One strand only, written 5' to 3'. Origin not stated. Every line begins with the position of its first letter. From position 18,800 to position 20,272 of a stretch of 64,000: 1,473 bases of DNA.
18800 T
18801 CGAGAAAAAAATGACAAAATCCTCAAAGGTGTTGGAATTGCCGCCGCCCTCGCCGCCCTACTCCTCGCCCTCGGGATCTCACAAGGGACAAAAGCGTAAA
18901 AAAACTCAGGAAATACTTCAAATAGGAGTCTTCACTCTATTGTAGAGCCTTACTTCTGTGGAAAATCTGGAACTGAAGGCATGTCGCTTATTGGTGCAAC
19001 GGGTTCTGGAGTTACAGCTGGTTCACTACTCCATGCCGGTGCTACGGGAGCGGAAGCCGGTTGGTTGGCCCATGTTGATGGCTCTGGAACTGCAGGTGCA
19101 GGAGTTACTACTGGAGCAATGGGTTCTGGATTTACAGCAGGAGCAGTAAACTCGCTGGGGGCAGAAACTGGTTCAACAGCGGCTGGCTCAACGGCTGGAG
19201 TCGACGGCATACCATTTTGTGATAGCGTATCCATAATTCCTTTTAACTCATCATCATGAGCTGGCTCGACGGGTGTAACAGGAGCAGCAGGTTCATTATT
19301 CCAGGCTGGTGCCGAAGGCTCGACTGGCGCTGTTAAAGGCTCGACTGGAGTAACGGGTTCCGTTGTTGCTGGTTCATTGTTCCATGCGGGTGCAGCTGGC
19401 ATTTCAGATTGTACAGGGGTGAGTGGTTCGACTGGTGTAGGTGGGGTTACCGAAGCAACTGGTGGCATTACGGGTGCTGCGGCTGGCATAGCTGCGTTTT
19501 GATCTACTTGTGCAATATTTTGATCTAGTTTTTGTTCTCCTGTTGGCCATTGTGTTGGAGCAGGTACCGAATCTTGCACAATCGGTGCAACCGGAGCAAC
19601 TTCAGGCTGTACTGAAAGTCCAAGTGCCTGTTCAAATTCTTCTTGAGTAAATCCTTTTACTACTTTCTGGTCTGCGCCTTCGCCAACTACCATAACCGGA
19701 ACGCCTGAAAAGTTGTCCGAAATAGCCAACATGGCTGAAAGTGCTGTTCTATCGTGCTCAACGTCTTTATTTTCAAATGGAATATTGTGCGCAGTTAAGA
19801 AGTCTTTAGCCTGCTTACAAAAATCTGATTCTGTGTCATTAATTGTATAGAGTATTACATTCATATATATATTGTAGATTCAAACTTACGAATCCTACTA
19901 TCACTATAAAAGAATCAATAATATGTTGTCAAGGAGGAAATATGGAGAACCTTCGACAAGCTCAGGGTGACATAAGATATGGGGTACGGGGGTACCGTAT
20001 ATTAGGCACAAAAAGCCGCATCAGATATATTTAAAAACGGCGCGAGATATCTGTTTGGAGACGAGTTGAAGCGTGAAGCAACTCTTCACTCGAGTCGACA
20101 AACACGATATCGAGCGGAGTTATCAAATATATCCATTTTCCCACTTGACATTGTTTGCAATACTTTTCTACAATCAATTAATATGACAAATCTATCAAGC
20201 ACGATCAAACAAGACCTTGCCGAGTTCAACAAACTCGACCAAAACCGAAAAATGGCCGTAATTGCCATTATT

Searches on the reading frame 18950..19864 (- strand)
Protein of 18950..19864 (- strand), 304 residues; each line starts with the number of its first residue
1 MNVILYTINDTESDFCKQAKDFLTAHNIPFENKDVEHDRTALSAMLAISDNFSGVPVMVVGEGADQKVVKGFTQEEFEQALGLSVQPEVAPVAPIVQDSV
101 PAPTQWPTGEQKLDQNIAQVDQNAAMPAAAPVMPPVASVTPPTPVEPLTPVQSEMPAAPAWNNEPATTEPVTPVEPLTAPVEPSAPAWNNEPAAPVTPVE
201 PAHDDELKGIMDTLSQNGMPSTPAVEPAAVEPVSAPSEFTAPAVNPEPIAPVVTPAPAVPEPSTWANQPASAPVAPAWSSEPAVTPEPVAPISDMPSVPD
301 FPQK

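Call 10: search_protein_families(library=pfam, proteins=[window:18950-19864:-])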
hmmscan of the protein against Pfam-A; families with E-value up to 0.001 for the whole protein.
window:18950-19864:- (304 aa): 1 family
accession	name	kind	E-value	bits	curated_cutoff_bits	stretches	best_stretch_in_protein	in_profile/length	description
PF00462.30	Glutaredoxin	-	1.8e-06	28.5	22.9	1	14-61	10-56/60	Glutaredoxin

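Call 43: find_encoding_contigs(protein=window:18950-19864:-, flank=10000, max_places=10)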
Protein window:18950-19864:- (304 aa): 1 contig read that carries it; 1 place shown.
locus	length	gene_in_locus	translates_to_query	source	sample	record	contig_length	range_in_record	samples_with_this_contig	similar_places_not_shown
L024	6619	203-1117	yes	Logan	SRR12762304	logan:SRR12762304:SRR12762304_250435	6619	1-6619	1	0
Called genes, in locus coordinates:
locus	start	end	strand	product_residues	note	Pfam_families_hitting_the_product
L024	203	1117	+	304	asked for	PF00462:Glutaredoxin (weak)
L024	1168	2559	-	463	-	-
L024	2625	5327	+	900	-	-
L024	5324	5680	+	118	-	-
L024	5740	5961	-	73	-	PF12728:HTH_17, PF00376:MerR, PF13411:MerR_1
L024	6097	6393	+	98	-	-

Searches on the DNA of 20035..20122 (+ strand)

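Call 83: build_rna_model(alignment_id=A7)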
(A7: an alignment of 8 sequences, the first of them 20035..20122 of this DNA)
Model R1 built from alignment A7 (8 sequences, 142 columns); structure: RNAalifold consensus.
model positions 100; base pairs 26; branch points 0; effective number of sequences 1.74; information 0.59 bits per position. Calibrated on 0.2 Mb of random sequence (short: E-values are rough).
structure used (alignment columns):
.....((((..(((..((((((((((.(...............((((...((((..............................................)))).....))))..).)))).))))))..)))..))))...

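Call 84: search_with_rna_model(model_id=R1, sources=[window, L016, L017, L018, L026, L027, L028, L029, L030, L031, L002, L003, L005, L007], max_evalue=1)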
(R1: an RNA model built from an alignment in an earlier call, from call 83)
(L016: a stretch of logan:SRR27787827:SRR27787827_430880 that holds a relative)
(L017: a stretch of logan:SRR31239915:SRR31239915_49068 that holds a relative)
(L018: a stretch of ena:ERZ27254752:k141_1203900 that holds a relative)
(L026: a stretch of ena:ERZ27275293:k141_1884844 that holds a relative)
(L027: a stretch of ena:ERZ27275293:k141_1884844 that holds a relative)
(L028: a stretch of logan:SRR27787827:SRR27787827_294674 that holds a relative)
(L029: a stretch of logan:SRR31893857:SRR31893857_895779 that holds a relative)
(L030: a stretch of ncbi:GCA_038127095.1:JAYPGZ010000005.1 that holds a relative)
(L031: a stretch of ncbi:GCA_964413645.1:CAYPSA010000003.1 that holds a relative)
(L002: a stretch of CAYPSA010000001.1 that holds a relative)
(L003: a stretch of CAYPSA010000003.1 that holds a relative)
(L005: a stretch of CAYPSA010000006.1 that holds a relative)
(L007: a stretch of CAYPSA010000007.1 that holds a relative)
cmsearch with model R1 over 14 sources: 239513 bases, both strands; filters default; matches with E-value up to 1: 16.
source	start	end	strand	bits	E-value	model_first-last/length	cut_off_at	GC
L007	1765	1864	-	96.9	4.8e-21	1-100/100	no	0.53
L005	5620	5727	-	88.7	5.2e-19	1-100/100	no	0.47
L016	1712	1799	-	87.9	7.9e-19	1-100/100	no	0.5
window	20035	20122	+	87.7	9e-19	1-100/100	no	0.49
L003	4553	4675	-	87.5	9.9e-19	1-100/100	no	0.54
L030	18383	18493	-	86.3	2e-18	1-100/100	no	0.46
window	52555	52642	+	86.2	2.1e-18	1-100/100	no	0.5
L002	331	450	+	85.8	2.6e-18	1-100/100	no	0.58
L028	94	181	+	77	3.9e-16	1-100/100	no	0.42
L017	21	101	-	76.8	4.4e-16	1-100/100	no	0.41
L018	6256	6350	-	48.8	3.5e-09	1-100/100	no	0.48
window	50243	50382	+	42.9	9.7e-08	1-100/100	no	0.47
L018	9894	9986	+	40.1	4.7e-07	1-100/100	no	0.51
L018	8410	8504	-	38.2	1.4e-06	1-100/100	no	0.51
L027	9199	9347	+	35.6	5.9e-06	1-100/100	no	0.57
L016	3976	4062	-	17.3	0.19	38-100/100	5'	0.53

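Call 85: search_with_rna_model(model_id=R1, sources=[L018], max_evalue=1, show_alignments=3)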
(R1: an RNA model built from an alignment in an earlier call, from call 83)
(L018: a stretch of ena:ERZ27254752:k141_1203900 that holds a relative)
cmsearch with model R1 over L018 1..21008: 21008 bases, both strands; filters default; matches with E-value up to 1: 3.
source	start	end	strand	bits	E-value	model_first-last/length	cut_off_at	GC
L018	6256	6350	-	48.8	3e-10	1-100/100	no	0.48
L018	9894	9986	+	40.1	4.1e-08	1-100/100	no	0.51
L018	8410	8504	-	38.2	1.2e-07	1-100/100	no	0.51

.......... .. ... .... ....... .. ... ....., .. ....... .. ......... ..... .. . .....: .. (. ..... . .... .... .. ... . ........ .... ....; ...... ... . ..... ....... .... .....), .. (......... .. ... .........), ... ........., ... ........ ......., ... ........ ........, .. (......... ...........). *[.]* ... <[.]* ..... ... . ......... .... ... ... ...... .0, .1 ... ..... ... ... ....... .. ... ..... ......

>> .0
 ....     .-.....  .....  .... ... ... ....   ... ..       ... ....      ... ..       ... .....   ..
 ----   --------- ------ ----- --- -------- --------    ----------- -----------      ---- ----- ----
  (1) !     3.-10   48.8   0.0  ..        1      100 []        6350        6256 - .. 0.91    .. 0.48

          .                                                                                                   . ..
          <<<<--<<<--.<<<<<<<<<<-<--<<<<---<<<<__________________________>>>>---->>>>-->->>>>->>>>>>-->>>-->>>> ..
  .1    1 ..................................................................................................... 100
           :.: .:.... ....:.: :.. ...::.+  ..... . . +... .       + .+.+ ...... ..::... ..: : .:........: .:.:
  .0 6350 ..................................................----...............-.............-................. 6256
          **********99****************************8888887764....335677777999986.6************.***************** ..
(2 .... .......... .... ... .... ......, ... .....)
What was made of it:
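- In L018 a divergent copy sits there in the opposite orientation (call 85). In L018, copies fill whole intercistronic or convergent spacers (call 85).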

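Call 86: search_with_rna_model(model_id=R1, sources=[L033, L034, L035, L036, L037, L038, L039, L040, L041, L042, L043, L044, L045, L046, L047, L048, L049, L050, L051, L052, L053, L054, L055, L056, L057, L058, L059, L060, L061, L062, L063, L064, L065, L066, L067, L068, L069, L070, L071, L072, L073, L074, L075, L076, L077, L078, L079, L080, L081, L082, L083, L084, L085, L086, L087, L088, L089, L090, L091, L092, L093, L094, L095, L096, L097, L098, L099, L100, L101, L102, L103, L104, L105, L010, L012, L032, L024, L025, L001], max_evalue=1)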
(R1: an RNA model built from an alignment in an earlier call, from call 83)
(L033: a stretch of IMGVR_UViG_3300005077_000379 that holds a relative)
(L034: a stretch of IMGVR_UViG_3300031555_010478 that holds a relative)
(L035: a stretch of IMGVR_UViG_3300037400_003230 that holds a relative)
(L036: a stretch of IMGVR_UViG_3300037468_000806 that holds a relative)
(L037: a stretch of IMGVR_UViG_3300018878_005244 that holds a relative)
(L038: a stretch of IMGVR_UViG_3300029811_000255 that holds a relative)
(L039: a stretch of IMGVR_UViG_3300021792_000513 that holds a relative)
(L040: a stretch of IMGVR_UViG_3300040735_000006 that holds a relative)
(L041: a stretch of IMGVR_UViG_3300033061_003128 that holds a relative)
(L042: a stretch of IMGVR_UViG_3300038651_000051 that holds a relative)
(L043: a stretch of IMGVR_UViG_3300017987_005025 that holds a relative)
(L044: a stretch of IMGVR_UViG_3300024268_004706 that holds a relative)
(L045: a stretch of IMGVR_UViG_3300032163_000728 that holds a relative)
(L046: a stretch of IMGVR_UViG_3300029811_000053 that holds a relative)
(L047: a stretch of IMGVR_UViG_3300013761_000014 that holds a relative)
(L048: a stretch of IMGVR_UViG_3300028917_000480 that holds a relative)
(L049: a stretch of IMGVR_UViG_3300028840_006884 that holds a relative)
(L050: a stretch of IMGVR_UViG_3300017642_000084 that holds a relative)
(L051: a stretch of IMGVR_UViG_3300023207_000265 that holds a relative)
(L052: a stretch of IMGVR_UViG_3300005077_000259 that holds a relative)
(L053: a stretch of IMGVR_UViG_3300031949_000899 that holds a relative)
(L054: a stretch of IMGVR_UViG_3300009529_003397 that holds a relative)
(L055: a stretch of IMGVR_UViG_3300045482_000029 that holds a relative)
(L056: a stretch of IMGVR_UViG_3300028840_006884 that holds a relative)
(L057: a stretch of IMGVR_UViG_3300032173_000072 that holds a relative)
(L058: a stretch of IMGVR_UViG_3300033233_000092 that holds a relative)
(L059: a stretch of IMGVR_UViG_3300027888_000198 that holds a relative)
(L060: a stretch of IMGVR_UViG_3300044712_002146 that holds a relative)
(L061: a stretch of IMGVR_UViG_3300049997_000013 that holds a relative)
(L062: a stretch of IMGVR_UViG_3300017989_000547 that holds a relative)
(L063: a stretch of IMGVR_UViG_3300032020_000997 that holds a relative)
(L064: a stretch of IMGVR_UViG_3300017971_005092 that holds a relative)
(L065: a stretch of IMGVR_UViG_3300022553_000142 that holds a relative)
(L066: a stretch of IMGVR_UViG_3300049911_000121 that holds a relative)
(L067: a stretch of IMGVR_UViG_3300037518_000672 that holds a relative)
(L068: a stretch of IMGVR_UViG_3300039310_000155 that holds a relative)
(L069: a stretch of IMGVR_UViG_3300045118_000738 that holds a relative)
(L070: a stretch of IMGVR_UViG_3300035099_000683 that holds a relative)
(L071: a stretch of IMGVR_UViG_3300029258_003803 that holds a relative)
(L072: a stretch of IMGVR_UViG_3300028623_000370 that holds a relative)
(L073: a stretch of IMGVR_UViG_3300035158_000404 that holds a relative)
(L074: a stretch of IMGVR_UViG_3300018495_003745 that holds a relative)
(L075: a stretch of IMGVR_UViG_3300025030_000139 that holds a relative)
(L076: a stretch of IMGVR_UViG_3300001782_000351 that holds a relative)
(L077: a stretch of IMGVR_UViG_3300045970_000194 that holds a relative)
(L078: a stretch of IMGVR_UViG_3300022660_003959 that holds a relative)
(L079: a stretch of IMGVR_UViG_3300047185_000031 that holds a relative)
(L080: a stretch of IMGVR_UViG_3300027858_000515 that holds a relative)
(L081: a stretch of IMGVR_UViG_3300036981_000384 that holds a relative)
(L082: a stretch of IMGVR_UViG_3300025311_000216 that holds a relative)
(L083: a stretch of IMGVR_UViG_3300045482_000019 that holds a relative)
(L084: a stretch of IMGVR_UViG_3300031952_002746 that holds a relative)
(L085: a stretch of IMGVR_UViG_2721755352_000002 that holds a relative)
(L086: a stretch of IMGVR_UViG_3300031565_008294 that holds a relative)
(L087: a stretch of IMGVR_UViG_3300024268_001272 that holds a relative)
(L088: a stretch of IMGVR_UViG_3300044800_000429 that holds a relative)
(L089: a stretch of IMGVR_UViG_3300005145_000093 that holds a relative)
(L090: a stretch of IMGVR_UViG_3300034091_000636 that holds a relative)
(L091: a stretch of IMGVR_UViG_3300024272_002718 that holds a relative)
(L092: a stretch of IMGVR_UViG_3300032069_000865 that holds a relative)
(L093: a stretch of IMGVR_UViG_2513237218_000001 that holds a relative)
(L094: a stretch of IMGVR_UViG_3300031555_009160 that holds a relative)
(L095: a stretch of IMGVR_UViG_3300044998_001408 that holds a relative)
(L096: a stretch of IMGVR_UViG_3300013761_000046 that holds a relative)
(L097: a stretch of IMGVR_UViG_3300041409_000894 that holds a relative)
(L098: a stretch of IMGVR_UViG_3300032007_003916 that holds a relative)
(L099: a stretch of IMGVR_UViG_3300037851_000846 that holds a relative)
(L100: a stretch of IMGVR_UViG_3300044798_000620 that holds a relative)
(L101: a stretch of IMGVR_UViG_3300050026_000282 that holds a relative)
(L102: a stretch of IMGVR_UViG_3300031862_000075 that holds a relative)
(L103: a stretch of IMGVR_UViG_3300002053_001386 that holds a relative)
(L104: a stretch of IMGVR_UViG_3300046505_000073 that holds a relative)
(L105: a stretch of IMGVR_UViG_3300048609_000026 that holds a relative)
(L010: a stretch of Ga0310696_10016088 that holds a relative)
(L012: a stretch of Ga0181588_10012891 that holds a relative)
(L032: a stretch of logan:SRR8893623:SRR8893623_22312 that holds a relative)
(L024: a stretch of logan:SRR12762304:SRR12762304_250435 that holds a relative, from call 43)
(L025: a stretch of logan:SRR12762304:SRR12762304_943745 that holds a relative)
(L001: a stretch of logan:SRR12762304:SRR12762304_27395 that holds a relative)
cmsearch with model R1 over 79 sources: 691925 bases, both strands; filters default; matches with E-value up to 1: 4.
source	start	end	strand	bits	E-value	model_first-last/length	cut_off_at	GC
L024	1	32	-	23.8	0.014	1-32/100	3'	0.5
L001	1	31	-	23.1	0.021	1-31/100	3'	0.55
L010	7410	7510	-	20.3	0.1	1-100/100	no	0.5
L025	1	50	-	19.2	0.19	1-76/100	3'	0.52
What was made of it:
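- Tried and rejected: The phage hit scores only E 0.1 with the model (call 86).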

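Call 87: search_with_rna_model(model_id=R1, sources=[window, L016, L017, L018, L027, L028, L030, L002, L003, L005, L007], max_evalue=0.001, make_alignment=true)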
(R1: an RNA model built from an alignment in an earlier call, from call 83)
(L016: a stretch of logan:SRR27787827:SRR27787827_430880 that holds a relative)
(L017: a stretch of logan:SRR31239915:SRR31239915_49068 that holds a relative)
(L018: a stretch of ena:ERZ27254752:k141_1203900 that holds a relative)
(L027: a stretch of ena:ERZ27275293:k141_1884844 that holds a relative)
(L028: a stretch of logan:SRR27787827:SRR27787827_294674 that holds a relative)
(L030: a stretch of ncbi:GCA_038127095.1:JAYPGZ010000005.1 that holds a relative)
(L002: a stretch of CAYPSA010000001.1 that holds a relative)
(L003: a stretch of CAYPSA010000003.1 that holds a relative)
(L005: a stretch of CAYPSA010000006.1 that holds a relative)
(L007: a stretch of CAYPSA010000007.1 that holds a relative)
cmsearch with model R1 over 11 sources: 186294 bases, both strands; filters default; matches with E-value up to 0.001: 15.
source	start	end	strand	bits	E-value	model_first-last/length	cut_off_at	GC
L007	1765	1864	-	96.9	3.7e-21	1-100/100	no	0.53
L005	5620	5727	-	88.7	4e-19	1-100/100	no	0.47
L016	1712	1799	-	87.9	6.1e-19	1-100/100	no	0.5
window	20035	20122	+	87.7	7e-19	1-100/100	no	0.49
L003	4553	4675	-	87.5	7.7e-19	1-100/100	no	0.54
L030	18383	18493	-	86.3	1.5e-18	1-100/100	no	0.46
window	52555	52642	+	86.2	1.6e-18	1-100/100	no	0.5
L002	331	450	+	85.8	2e-18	1-100/100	no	0.58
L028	94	181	+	77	3e-16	1-100/100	no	0.42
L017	21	101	-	76.8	3.4e-16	1-100/100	no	0.41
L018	6256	6350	-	48.8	2.7e-09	1-100/100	no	0.48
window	50243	50382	+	42.9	7.5e-08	1-100/100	no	0.47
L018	9894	9986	+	40.1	3.7e-07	1-100/100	no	0.51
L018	8410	8504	-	38.2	1.1e-06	1-100/100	no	0.51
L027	9199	9347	+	35.6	4.6e-06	1-100/100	no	0.57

Alignment A8: 15 matches aligned to the model, 233 columns, each read 5' to 3' on its own strand. Consensus structure (alignment columns), stored with it:
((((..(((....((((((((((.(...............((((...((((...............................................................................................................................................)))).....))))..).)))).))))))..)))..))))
